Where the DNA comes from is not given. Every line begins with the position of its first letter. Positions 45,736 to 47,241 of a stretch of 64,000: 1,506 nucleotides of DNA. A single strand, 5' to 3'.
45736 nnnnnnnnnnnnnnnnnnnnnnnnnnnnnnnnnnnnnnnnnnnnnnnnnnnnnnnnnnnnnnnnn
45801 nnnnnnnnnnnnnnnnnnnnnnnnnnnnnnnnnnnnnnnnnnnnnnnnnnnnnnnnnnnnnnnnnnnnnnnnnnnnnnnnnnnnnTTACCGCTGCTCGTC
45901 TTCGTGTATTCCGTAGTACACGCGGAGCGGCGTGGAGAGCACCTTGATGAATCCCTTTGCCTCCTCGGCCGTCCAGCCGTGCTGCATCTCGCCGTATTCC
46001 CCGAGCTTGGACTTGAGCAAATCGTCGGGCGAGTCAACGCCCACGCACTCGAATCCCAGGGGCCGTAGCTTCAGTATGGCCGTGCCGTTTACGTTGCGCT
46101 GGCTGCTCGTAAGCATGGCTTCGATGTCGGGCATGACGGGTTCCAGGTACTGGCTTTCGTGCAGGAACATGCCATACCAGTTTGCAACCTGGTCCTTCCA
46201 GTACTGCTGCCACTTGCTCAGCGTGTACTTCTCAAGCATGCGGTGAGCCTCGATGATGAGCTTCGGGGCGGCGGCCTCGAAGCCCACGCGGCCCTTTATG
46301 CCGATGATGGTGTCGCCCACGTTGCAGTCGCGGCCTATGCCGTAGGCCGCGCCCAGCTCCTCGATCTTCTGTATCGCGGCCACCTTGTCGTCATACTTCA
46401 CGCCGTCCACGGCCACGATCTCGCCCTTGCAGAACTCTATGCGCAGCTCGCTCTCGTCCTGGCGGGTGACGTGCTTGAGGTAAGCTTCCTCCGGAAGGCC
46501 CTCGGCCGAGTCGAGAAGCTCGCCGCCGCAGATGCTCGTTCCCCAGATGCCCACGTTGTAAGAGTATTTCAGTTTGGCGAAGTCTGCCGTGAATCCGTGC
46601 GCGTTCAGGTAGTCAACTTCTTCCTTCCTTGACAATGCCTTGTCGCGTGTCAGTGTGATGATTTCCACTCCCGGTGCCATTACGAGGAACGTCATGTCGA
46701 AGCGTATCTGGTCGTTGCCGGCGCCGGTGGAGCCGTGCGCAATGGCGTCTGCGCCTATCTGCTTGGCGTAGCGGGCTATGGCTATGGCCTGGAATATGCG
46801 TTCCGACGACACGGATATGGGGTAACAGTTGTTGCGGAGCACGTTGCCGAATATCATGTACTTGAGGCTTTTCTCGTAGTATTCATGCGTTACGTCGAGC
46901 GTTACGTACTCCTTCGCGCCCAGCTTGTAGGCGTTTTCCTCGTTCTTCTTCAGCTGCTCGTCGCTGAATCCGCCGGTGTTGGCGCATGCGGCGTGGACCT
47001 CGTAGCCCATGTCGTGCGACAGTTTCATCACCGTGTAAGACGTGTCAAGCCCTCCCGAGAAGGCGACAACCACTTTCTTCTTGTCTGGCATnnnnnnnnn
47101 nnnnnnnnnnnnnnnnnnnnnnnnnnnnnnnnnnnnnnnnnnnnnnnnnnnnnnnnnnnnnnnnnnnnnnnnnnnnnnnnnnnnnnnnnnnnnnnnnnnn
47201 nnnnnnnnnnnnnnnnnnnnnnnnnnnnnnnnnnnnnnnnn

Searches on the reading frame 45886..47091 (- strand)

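Call 74: search_protein_families(library=ncbifam, proteins=[window:45886-47091:-], max_evalue=1e-10)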
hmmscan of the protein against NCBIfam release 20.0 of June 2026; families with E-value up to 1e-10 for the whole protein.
window:45886-47091:- (401 aa): 6 families
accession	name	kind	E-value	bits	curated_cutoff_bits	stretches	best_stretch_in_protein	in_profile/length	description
NF001770.0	PRK00509.1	equivalog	8.7e-79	265.4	334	1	3-392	3-394/401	argininosuccinate synthase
NF003385.0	PRK04527.1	equivalog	5.5e-78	262.4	603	1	4-392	3-392/401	argininosuccinate synthase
TIGR00032.1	argG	equivalog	2.7e-69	234.4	268.2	1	6-391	1-388/394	argininosuccinate synthase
NF010392.0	PRK13820.1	equivalog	1e-67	228.9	512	1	4-392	2-388/395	argininosuccinate synthase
NF038212.1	argG_rel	exception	5.7e-25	87.9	425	1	4-349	14-358/381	argininosuccinate synthase-related protein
NF003779.0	PRK05370.1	equivalog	2.4e-17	62.9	657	1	1-318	8-339/448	argininosuccinate synthase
